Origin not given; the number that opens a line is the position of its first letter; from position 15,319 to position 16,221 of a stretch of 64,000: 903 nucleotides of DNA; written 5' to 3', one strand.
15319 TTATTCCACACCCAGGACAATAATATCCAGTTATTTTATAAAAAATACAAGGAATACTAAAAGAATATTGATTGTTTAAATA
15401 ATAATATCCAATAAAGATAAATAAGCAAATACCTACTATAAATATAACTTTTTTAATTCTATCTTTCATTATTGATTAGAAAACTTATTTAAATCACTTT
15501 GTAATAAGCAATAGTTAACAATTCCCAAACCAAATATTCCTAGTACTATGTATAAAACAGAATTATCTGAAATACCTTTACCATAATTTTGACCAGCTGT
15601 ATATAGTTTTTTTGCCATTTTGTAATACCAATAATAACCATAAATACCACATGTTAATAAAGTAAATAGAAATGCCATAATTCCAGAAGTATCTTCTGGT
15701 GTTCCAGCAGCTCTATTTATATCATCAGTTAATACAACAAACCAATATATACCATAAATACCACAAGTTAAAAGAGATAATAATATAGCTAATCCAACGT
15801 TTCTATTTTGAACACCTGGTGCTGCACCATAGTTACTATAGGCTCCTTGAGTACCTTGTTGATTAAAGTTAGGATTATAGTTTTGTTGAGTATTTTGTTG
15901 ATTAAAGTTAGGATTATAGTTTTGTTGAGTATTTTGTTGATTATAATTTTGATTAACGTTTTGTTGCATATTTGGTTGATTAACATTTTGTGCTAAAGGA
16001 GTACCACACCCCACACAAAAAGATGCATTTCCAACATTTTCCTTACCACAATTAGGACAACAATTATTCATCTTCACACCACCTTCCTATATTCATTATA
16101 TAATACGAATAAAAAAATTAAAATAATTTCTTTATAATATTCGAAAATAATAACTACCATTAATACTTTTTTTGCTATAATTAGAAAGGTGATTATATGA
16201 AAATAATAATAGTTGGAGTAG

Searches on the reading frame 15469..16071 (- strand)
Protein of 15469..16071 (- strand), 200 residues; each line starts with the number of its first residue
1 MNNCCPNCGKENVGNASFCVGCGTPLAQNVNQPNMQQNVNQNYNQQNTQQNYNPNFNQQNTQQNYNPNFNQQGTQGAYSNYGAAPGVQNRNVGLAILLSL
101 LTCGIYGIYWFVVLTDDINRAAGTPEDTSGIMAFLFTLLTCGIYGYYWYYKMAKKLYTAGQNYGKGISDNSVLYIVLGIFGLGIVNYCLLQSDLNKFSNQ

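Call 69: search_protein_families(library=pfam, proteins=[window:15469-16071:-], max_evalue=0.01)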
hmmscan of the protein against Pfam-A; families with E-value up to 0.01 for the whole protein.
window:15469-16071:- (200 aa): 6 families
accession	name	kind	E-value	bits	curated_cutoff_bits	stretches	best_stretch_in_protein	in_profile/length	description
PF14018.11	DUF4234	-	5.9e-27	94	25.3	1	90-157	1-69/70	Domain of unknown function (DUF4234)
PF13240.11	Zn_Ribbon_1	-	7.4e-07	29.2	25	1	5-26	2-23/23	zinc-ribbon domain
PF12773.13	DZR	-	0.00027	21.5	27.3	1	5-27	1-23/45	Double zinc ribbon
PF10890.13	Cyt_b-c1_8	-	0.0034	18.2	24.3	0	130-156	42-68/72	Cytochrome b-c1 complex subunit 8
PF24460.1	DUF7575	-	0.0071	16.1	28.5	0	5-26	6-27/28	Domain of unknown function (DUF7575)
PF20403.5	DUF6693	-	0.0094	16.6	31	0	94-120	73-100/104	Family of unknown function (DUF6693)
